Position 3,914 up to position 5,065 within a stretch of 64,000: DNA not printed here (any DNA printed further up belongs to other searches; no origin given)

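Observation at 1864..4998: TIM-barrel / Gfo-Idh-MocA dehydrogenase / TIM-barrel operon: candidate 3-keto-sugar (C-glycoside or anhydrosugar) catabolic module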

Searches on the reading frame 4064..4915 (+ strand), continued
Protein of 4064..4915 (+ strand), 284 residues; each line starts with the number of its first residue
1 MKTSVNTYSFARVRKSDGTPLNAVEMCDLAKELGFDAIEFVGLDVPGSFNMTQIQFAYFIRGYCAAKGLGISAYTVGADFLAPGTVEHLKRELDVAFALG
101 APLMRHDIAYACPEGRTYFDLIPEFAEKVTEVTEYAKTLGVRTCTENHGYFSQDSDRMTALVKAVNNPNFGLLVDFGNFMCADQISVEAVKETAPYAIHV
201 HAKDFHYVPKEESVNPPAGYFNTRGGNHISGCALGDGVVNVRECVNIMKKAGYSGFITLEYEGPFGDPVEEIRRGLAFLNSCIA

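Call 91: search_solved_structures(query=window:4064-4915:+, max_evalue=0.001, show_alignments=5)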
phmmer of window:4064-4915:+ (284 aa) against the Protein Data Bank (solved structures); distinct sequences matched with E-value up to 0.001: 9.
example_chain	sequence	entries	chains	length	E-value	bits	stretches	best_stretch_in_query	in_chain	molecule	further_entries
8z1i_A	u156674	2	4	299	1.7e-13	53.8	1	1-279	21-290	Art22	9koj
4ovx_A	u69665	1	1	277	1.8e-12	50.5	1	68-206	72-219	Xylose isomerase domain protein TIM barrel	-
3tva_A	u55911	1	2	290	5.1e-07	32.6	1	86-272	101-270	Xylose isomerase domain protein TIM barrel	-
7bvs_A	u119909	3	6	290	8.6e-05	25.3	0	71-263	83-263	Sugar phosphate isomerase/epimerase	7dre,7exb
7xrf_A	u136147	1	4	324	0.00024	23.8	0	5-181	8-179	AP_endonuc_2 domain-containing protein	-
7bvr_A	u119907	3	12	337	0.0003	23.5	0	5-181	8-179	AP_endonuc_2 domain-containing protein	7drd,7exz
3wqo_A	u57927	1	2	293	0.00075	22.2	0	85-259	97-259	Uncharacterized protein MJ1311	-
5zfs_A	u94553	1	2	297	0.00094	21.9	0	30-206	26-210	D-allulose-3-epimerase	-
8yeb_A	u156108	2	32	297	0.00095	21.9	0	30-206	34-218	Ketose 3-epimerase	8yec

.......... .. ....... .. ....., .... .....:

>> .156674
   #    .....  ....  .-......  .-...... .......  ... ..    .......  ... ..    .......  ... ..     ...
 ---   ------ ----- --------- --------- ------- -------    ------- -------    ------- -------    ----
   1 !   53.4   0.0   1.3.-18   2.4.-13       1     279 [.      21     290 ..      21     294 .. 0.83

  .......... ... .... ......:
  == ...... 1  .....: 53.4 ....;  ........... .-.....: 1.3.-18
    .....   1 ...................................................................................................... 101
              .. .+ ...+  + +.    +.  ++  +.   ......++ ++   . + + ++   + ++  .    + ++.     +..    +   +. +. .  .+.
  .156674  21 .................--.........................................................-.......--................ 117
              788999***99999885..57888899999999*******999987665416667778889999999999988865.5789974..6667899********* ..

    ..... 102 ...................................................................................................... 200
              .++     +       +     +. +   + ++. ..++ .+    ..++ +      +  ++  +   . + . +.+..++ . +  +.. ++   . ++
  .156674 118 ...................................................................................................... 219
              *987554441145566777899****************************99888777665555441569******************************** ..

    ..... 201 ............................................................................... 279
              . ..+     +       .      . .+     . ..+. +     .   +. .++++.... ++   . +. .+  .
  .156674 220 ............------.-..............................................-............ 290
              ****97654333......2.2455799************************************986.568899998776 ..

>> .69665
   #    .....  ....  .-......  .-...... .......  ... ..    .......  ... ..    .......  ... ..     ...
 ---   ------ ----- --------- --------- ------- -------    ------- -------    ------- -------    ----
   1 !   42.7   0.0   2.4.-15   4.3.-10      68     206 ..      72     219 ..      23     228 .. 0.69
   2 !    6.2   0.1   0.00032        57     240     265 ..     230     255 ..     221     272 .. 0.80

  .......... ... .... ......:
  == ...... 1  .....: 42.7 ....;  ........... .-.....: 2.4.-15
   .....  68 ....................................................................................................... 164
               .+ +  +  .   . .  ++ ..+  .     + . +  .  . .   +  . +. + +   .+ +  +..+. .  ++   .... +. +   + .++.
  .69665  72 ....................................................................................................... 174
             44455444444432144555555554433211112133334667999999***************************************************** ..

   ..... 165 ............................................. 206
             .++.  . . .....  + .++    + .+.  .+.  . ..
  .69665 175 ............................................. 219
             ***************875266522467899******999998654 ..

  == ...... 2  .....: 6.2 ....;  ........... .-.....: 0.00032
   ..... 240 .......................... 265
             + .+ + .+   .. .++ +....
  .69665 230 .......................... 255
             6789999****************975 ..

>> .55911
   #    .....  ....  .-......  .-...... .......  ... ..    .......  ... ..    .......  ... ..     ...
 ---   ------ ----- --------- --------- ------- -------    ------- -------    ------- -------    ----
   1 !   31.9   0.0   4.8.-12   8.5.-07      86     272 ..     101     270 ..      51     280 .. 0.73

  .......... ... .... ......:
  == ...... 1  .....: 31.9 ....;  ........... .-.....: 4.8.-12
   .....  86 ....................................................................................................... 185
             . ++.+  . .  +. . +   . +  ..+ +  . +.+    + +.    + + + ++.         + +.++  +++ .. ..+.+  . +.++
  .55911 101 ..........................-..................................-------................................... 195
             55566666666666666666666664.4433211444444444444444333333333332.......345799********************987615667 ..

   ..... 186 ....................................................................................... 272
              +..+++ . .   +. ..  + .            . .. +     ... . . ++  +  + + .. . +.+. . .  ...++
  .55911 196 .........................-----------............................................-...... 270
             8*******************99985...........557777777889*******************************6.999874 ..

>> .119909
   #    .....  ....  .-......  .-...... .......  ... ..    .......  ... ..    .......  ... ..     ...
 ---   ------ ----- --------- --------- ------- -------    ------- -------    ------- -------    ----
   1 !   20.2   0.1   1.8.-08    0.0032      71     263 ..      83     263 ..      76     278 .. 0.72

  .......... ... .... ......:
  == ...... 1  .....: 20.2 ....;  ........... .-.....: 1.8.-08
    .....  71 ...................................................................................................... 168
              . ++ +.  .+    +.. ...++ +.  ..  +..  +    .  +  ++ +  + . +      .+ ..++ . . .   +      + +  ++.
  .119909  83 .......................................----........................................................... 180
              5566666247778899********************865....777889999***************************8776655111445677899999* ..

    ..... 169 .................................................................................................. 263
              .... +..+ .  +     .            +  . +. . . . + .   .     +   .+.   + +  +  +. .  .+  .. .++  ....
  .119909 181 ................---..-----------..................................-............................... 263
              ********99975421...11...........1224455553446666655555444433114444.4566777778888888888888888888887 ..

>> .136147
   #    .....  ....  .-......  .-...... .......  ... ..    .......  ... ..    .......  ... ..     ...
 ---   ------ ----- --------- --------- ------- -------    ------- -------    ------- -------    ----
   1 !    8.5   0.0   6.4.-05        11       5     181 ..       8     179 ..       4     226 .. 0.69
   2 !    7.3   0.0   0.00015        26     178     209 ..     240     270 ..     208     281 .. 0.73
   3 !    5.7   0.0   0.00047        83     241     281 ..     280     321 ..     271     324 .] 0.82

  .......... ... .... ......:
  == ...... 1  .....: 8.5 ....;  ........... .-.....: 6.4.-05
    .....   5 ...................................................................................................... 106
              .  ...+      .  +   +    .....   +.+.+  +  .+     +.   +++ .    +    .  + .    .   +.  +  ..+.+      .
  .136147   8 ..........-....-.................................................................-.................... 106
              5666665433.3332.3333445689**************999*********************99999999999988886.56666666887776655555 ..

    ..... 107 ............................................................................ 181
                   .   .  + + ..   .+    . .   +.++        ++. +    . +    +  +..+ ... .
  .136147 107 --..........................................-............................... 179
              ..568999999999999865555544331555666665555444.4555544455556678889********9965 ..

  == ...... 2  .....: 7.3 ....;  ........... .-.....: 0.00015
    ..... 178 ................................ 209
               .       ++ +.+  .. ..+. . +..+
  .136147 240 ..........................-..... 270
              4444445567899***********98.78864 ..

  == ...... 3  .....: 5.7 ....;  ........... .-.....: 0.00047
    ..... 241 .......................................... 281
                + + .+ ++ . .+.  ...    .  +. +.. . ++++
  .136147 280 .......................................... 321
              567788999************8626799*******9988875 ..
